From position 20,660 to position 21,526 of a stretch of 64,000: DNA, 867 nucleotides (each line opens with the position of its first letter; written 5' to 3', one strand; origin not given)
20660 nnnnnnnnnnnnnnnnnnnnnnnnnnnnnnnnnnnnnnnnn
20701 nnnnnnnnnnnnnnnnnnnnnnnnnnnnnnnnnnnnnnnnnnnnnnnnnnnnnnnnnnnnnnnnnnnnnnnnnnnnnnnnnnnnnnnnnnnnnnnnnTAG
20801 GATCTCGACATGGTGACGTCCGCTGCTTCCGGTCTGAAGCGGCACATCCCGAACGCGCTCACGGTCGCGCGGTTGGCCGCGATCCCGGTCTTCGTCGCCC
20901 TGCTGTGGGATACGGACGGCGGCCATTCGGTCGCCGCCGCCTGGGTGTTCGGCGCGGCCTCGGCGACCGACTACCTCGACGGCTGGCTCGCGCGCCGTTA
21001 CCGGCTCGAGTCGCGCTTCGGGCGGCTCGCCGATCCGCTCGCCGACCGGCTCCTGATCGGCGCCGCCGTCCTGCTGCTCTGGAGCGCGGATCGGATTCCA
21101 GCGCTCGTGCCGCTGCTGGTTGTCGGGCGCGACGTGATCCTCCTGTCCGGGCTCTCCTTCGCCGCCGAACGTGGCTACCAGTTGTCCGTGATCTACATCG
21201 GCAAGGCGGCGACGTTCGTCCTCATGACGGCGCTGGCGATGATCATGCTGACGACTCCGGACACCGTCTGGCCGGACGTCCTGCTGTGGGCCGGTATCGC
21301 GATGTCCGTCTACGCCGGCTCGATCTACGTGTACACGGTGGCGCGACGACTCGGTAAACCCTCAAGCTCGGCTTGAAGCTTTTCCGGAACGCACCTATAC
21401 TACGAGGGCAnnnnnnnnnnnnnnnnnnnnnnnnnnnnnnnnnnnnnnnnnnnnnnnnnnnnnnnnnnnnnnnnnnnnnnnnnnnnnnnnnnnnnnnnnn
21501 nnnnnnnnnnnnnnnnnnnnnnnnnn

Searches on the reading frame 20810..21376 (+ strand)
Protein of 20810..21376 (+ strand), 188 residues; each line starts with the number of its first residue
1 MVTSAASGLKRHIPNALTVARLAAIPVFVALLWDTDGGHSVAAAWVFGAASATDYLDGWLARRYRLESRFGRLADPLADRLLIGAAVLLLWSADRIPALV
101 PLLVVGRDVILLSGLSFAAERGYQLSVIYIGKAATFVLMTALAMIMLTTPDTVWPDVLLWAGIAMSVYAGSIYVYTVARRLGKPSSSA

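Call 8: search_protein_families(library=pfam, proteins=[window:20810-21376:+], max_evalue=0.001)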
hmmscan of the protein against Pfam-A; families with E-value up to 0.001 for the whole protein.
window:20810-21376:+ (188 aa): 1 family
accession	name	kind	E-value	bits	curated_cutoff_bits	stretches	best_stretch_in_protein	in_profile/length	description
PF01066.26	CDP-OH_P_transf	-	3.3e-35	122.2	22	1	12-167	2-151/152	CDP-alcohol phosphatidyltransferase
